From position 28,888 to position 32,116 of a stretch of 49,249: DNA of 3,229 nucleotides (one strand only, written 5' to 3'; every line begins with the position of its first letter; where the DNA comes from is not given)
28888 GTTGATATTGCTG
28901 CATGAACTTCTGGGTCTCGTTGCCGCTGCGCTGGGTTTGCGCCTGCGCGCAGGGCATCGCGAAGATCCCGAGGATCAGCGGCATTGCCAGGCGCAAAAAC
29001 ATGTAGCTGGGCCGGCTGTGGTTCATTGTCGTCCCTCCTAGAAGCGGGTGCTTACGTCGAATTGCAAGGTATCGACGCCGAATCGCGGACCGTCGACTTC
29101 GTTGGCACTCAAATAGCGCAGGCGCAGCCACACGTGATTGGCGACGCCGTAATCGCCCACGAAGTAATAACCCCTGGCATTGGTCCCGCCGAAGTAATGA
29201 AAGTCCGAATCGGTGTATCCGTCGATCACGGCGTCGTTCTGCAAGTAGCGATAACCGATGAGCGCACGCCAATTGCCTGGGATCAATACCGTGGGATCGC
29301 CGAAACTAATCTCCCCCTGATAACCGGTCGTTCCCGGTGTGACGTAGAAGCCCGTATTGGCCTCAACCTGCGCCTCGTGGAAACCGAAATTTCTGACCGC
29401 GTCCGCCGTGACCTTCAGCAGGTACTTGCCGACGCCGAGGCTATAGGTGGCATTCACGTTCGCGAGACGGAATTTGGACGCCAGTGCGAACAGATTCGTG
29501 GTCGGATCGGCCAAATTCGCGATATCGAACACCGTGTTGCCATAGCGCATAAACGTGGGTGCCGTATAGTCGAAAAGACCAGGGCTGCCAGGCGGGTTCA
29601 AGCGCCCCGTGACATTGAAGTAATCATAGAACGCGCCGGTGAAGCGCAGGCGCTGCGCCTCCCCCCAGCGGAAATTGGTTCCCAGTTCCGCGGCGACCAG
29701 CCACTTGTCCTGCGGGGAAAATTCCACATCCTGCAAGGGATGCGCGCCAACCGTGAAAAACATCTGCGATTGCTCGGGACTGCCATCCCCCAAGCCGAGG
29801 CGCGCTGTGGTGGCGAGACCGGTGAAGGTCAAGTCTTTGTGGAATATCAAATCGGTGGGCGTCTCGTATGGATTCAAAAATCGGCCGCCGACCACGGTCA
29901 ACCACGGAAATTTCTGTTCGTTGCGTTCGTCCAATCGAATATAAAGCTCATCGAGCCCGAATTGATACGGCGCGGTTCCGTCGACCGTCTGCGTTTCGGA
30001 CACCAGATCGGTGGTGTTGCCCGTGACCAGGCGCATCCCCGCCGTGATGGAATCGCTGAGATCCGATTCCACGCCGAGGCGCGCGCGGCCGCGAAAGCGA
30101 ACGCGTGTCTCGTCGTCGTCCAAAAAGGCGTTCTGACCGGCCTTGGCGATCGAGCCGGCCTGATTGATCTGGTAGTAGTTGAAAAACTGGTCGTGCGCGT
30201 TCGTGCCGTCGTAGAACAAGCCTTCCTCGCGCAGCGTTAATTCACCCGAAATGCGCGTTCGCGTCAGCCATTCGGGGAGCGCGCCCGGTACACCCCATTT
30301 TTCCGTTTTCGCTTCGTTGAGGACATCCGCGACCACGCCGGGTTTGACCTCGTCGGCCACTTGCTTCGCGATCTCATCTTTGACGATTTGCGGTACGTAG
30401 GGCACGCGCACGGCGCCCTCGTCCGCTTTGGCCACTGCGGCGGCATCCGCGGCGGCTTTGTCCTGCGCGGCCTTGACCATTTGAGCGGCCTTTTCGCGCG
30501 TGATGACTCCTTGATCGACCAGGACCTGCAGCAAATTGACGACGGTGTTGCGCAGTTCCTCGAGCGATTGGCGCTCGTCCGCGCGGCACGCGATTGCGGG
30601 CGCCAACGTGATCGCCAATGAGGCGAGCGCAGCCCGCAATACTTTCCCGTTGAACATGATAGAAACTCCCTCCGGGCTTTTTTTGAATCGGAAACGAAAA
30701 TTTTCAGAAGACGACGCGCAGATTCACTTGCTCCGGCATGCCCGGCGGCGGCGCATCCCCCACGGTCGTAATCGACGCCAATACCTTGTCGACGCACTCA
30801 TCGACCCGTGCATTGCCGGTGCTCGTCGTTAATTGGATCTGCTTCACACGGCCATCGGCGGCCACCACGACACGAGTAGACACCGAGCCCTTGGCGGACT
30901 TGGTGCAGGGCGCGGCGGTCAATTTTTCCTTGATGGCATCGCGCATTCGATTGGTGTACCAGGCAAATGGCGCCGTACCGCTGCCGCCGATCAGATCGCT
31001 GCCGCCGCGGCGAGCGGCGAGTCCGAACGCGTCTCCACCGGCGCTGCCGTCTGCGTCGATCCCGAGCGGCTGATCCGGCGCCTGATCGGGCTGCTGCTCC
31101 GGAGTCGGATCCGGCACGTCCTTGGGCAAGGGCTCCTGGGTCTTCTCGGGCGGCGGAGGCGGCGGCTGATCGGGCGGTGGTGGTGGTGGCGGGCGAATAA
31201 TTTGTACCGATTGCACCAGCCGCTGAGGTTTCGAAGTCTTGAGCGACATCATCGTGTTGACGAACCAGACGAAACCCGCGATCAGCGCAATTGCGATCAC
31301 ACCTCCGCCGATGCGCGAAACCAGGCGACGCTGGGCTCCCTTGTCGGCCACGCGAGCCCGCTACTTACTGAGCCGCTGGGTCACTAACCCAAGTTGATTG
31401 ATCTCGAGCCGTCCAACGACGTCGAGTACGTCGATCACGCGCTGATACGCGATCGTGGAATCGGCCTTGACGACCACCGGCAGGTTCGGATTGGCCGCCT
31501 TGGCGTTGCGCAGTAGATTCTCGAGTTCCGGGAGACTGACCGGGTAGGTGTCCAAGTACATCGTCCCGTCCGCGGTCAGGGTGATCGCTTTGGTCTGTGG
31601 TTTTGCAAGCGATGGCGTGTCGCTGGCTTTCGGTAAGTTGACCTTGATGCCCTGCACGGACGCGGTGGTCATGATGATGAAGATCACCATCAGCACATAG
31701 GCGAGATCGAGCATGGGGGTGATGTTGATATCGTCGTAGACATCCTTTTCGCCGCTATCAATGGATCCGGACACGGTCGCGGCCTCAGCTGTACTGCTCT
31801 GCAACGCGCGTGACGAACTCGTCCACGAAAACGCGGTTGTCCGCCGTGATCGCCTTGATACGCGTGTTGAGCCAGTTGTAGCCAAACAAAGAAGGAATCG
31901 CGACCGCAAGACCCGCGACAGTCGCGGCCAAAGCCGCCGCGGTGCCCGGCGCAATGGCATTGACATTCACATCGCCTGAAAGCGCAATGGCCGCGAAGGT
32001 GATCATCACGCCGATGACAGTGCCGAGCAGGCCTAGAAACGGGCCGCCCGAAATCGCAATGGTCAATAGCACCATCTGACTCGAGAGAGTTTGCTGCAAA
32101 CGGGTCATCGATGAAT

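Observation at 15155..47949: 33-kb uninterrupted single-strand supercluster linking EPS export, PEP-CTERM cargo, protein-modifying enzymes, a Ton-like motor and a giant TPS fibre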

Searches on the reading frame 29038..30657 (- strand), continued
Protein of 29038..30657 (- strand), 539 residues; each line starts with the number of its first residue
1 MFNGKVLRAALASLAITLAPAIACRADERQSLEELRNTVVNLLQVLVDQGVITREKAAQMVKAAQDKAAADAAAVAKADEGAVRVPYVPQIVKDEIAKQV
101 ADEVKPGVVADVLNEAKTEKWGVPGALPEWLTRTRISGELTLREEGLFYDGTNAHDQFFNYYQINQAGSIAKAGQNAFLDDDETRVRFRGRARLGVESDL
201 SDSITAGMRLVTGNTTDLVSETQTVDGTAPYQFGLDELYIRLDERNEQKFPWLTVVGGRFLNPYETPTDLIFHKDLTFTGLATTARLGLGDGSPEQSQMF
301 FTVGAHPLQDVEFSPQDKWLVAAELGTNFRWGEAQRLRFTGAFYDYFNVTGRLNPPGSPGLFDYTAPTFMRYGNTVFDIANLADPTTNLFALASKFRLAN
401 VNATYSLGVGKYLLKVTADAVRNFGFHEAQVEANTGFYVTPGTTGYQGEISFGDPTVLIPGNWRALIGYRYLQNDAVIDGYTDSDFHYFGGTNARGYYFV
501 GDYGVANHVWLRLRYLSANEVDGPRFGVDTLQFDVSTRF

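Call 77: predict_structure(alignment_id=A2)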
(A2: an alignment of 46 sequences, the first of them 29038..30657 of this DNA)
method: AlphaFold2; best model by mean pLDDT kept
length: 539 residues; sequences in the alignment: 46
mean_pLDDT: 65.3   pTM: 0.61
mean pLDDT of the five models: 65.3, 60.4, 59.2, 58.8, 55.0
residues with pLDDT >= 90: 76; 70-90: 155; 50-70: 152; < 50: 156
segments of 3 or more residues with pLDDT < 50: 1-36, 49-52, 68-96, 98-100, 104-106, 112-117, 119-127, 215-231, 309-317, 348-374, 482-491
pLDDT, mean of each block of 10 residues (from residue 1): 43 43 34 48 53 60 55 36 33 46 50 46 45 81 82 70 68 75 73 83 81 51 33 66 64 72 71 64 83 76 73 49 89 88 70 38 38 52 66 69 93 94 73 66 82 95 94 68 43 74 96 80 64 90
secondary structure, 60 per line:
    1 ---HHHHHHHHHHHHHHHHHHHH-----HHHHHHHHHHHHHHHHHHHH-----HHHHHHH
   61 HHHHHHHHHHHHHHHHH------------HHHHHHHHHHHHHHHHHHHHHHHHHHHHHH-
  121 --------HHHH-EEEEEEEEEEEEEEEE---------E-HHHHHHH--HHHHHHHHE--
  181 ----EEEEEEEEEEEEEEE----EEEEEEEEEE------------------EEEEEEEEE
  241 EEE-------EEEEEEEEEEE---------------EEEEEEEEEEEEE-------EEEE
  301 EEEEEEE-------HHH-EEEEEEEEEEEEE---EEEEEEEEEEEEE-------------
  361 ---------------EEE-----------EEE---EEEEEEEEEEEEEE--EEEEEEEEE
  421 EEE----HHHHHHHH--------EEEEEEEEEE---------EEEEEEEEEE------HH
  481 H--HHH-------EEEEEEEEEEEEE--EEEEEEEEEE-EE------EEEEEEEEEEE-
elements in order: H4-23 H29-48 H54-77 H90-119 H129-132 E134-149 H161-167 H170-177 E185-199 E204-213 E232-243 E251-261 E277-289 E297-307 E319-331 E335-347 E376-378 E390-392 E396-409 E412-423 H428-435 E444-453 E463-472 E494-506 E509-518 E528-538
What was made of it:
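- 29038..30657 (-): g08, a Porin_5 outer-membrane barrel with an N-terminal helical stalk of about 100 residues. The AF2 model has pLDDT 65 (call 77).
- The Porin_5 model is only moderately confident (pLDDT 65, call 77).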

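Call 79: fold_search(model_id=the predicted structure, library=pdb)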
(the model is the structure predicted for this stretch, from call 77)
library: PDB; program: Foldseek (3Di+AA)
matches with E <= 10: 876; with E <= 0.001: 255
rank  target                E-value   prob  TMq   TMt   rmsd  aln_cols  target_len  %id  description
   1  8bys_B                8.6e-13  1.00  0.45  0.71   6.1       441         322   12  Outer membrane attachment porin OmpM1 from Veillonella parvula, native (released 2023-11-08)
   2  8bym_A                2.8e-12  1.00  0.46  0.73   5.7       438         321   12  Outer membrane attachment porin OmpM1 from Veillonella parvula (released 2023-11-08)
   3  8bys_A                5.8e-12  1.00  0.46  0.73   5.4       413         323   12  Outer membrane attachment porin OmpM1 from Veillonella parvula, native (released 2023-11-08)
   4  8byt_A                6.8e-12  1.00  0.45  0.74   5.3       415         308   12  Outer membrane attachment porin OmpM1 from Veillonella parvula, C3 symmetry (released 2023-11-08)
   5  5ldt_A                8.7e-11  1.00  0.31  0.39  15.6       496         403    9  Crystal Structures of MOMP from Campylobacter jejuni (released 2016-10-26)
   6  5ldv                  1.4e-10  1.00  0.32  0.40  14.6       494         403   11  Crystal Structures of MOMP from Campylobacter jejuni (released 2016-10-26)
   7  5o78_A                5.5e-10  1.00  0.38  0.57   8.3       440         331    9  Crystal structure of Omp35 from Enterobacter aerogenes (released 2018-06-20)
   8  4lsi_A                6.1e-10  1.00  0.40  0.59   7.8       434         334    8  Ion selectivity of OmpF porin soaked in 0.3M KBr (released 2013-10-23)
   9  4gcp_A                6.5e-10  1.00  0.40  0.60   7.8       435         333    9  Crystal Structure of E. coli OmpF porin in complex with Ampicillin (released 2012-12-19)
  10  1hxx                  7.6e-10  1.00  0.40  0.59   7.8       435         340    9  OMPF PORIN MUTANT Y106F (released 2001-06-06)
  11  4d64_A                8.5e-10  1.00  0.40  0.58   7.3       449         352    9  Structure of porin Omp-Pst1 from P. stuartii; the crystallographic symmetry generates a dimer of trimers. (released 2016-03-09)
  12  5nxn_A                8.5e-10  1.00  0.39  0.57   7.6       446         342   10  Structure of a L5-deletion mutant of Providencia stuartii Omp-Pst1 (released 2018-02-21)
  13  7fdy_A                9.0e-10  1.00  0.40  0.59   7.4       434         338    9  Structure of OmpF1 (released 2022-11-16)
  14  1hxt                  1.2e-09  1.00  0.39  0.58   7.6       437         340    9  OMPF PORIN MUTANT NQAAA (released 2001-06-06)
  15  1pho                  1.2e-09  1.00  0.40  0.60   7.1       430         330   10  CRYSTAL STRUCTURES EXPLAIN FUNCTIONAL PROPERTIES OF TWO E. COLI PORINS (released 1993-10-31)
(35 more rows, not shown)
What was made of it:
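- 29038..30657 (-): The best fold matches are the stalked porin OmpM1 and OmpF/PhoE-type porins (call 79).
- On Canonical TonB-dependent uptake system: The model is a barrel of about 16-18 strands with a helical stalk, closest to OmpM1 and OmpF-type porins (calls 77, 79).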

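Call 87: find_homologous_proteins(query=L161:8404-10107:+, max_evalue=1e-10)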
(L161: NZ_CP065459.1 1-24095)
Query L161:8404-10107:+ (567 aa): 3195 proteins with E <= 1e-10 among 8000 candidates; the best 120 are listed.
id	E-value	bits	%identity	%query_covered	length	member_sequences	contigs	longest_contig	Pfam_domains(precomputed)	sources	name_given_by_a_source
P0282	0.0e+0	1240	96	100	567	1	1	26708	PF13505.13,PF16930.12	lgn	-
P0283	0.0e+0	1239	95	100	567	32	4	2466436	PF13505.13,PF16930.12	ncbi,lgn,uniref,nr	ncbi:putative porin [Serratia bockelmannii]|uniref:putative porin n=1 Tax=Serratia bockelmannii TaxI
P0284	0.0e+0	1170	89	100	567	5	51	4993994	PF13505.13,PF16930.12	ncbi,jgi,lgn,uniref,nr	ncbi:Uncharacterised protein [Serratia entomophila]|jgi:hypothetical protein|uniref:putative porin n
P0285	0.0e+0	1157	88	100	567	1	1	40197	PF13505.13,PF16930.12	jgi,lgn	jgi:hypothetical protein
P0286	1.5e-289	980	75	99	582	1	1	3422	PF16930.12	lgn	-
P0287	2.5e-287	972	75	100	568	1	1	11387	PF16930.12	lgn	-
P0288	7.5e-278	941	71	100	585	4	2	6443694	PF16930.12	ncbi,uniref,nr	ncbi:putative porin [Sodalis ligni]|uniref:putative porin n=1 Tax=Sodalis ligni TaxID=2697027 RepID=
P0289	2.7e-267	906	71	99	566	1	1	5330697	PF16930.12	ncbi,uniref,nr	ncbi:hypothetical protein HC231_12925 [Brenneria izadpanahii]|uniref:Porin n=1 Tax=Brenneria izadpan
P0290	1.7e-264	897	71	97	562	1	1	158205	PF16930.12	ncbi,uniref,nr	ncbi:putative porin [Brenneria populi subsp. brevivirga]|uniref:putative porin n=1 Tax=Brenneria pop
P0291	1.7e-260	884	68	100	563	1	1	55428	PF16930.12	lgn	-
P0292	8.2e-260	881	68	100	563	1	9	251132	PF16930.12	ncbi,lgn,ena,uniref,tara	ncbi:putative porin [Halopseudomonas pelagia]|uniref:putative porin n=1 Tax=Halopseudomonas pelagia 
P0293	4.6e-256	869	67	100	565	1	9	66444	PF16930.12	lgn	-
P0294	5.4e-254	862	67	100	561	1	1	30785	PF16930.12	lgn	-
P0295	7.9e-253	858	66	100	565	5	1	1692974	PF16930.12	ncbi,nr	ncbi:membrane protein [Halopseudomonas bauzanensis]|nr:membrane protein [Halopseudomonas bauzanensis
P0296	4.1e-252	856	65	100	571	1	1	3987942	PF16930.12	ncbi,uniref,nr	ncbi:Putative porin [Halopseudomonas litoralis]|uniref:Putative porin n=1 Tax=Halopseudomonas litora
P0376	4.0e-221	754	57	99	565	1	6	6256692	PF16930.12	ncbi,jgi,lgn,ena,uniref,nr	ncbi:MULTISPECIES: putative porin [Pseudomonas]|uniref:Porin n=1 Tax=Pseudomonas fluorescens R124 Ta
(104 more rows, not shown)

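Call 88: find_encoding_contigs(protein=P0376, flank=10000, max_places=2)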
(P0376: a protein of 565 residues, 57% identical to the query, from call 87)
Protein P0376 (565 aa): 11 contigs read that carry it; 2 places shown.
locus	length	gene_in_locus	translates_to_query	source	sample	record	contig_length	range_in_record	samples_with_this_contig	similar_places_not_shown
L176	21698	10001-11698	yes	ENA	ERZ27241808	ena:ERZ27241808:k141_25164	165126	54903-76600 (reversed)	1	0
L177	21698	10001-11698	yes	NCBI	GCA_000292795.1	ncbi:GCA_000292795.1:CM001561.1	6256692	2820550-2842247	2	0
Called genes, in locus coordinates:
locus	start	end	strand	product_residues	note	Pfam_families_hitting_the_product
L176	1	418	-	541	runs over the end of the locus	PF00171:Aldedh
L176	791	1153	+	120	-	PF13442:Cytochrome_CBB3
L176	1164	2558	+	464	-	PF01565:FAD_binding_4, PF04030:ALO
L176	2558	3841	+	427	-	PF01168:Ala_racemase_N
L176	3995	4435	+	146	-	-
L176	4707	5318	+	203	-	PF05598:DUF772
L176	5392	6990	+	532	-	PF08479:POTRA_2, PF03865:ShlB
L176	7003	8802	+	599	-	PF10102:DUF2341, PF13385:Laminin_G_3, PF02210:Laminin_G_2 (faint), PF01618:MotA_ExbB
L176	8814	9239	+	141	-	PF02472:ExbD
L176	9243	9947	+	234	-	PF13103:TonB_2 (weak)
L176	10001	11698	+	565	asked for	PF16930:Porin_5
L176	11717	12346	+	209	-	-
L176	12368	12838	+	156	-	PF10722:YbjN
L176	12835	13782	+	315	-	PF13145:Rotamase_2, PF13616:Rotamase_3, PF00639:Rotamase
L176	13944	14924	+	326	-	PF00126:HTH_1, PF03466:LysR_substrate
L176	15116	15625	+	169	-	PF13302:Acetyltransf_3, PF13420:Acetyltransf_4, PF13673:Acetyltransf_10, PF00583:Acetyltransf_1, PF13508:Acetyltransf_7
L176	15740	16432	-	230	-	PF01177:Asp_Glu_race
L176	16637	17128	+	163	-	-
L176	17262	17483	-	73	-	-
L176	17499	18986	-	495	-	PF00115:COX1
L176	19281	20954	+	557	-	PF03460:NIR_SIR_ferr, PF01077:NIR_SIR, PF03460:NIR_SIR_ferr, PF01077:NIR_SIR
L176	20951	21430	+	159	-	PF06073:DUF934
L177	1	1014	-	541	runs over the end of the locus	PF00171:Aldedh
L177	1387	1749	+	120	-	PF13442:Cytochrome_CBB3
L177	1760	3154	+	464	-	PF01565:FAD_binding_4, PF04030:ALO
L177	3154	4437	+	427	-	PF01168:Ala_racemase_N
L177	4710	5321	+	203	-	PF05598:DUF772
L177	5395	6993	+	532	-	PF08479:POTRA_2, PF03865:ShlB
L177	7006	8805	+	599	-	PF10102:DUF2341, PF13385:Laminin_G_3, PF02210:Laminin_G_2 (faint), PF01618:MotA_ExbB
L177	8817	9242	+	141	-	PF02472:ExbD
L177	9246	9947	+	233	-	PF13103:TonB_2 (weak)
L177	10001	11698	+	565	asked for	PF16930:Porin_5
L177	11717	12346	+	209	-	-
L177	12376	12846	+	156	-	PF10722:YbjN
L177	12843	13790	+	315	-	PF13145:Rotamase_2, PF13616:Rotamase_3, PF00639:Rotamase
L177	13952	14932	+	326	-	PF00126:HTH_1, PF03466:LysR_substrate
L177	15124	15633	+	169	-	PF13302:Acetyltransf_3, PF13420:Acetyltransf_4, PF13673:Acetyltransf_10, PF00583:Acetyltransf_1, PF13508:Acetyltransf_7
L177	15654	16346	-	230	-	PF01177:Asp_Glu_race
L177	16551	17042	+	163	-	-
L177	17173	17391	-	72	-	-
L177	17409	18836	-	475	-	PF00115:COX1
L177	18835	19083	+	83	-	-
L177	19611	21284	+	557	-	PF03460:NIR_SIR_ferr, PF01077:NIR_SIR, PF03460:NIR_SIR_ferr, PF01077:NIR_SIR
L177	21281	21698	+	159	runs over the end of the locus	PF06073:DUF934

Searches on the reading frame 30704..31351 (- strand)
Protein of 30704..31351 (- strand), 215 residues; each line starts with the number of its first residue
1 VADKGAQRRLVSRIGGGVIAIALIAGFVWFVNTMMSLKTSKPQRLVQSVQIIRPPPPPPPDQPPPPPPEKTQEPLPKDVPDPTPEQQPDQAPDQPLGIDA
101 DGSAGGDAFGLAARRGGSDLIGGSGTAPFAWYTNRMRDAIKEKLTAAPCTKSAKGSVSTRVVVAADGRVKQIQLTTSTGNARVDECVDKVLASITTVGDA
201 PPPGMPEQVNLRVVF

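Call 3: search_protein_families(library=pfam, proteins=[window:30704-31351:-], max_evalue=0.01)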
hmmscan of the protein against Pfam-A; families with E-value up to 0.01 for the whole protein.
window:30704-31351:- (215 aa): 2 families
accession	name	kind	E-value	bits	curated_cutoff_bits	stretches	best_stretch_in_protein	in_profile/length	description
PF13103.11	TonB_2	-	3.9e-08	33.7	22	1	130-211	2-81/85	TonB C terminal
PF03544.19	TonB_C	-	0.0012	19.7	24.6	1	154-207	15-67/79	Gram-negative bacterial TonB protein C-terminal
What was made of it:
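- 30704..31351 (-): g07, a TonB-like protein with an N-terminal TM segment, a Pro-rich spacer and a TonB_2 C-terminal domain. TonB_2 at E=3.9e-8 (call 3).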

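Call 5: search_protein_families(library=ncbifam, proteins=[window:30704-31351:-], max_evalue=0.001)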
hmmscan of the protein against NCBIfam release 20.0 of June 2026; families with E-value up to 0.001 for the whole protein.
window:30704-31351:- (215 aa): 2 families
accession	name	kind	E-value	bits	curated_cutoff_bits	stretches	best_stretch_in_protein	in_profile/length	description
NF033768.1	myxo_SS_tail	domain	0.00012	22.1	40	1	150-194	28-73/92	AgmX/PglI C-terminal domain-containing protein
TIGR01352.1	tonB_Cterm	subfamily_domain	0.00016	21.9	27.1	1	152-215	11-73/76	TonB family protein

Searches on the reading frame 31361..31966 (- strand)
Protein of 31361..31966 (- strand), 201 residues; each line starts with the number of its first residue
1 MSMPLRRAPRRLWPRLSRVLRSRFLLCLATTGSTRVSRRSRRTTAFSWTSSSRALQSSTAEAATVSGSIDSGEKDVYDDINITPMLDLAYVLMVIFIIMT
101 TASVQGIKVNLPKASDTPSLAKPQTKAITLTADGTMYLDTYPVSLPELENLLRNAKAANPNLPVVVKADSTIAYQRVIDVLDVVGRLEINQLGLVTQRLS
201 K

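Call 3: search_protein_families(library=pfam, proteins=[window:31361-31966:-], max_evalue=0.01)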
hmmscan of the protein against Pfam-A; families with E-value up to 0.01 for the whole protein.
window:31361-31966:- (201 aa): 1 family
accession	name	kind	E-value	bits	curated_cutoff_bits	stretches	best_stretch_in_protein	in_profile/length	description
PF02472.21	ExbD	-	3.7e-27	95.3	25.4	1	78-197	6-126/128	Biopolymer transport protein ExbD/TolR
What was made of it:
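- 31361..31774 (-): g06, ExbD/TolR. ExbD at E=3.7e-27 (call 3).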

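Call 5: search_protein_families(library=ncbifam, proteins=[window:31361-31966:-], max_evalue=0.001)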
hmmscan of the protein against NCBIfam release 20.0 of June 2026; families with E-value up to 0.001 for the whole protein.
window:31361-31966:- (201 aa): 5 families
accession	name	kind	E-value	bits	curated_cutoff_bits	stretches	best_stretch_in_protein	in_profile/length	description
TIGR02801.1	tolR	equivalog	8.2e-24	84.7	127.3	1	78-197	3-129/129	protein TolR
NF008429.0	PRK11267.1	equivalog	7.7e-17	61.6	216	1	74-197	12-135/141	TonB system transport protein ExbD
TIGR02804.1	ExbD_2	equivalog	1.8e-16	60.6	123.45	1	78-197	2-120/121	TonB system transport protein ExbD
TIGR02803.1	ExbD_1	equivalog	2.1e-12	47.2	152.95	1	79-195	3-119/122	TonB system transport protein ExbD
NF008248.0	PRK11024.1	equivalog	2.2e-10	40.8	162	1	72-198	8-141/142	colicin uptake protein TolR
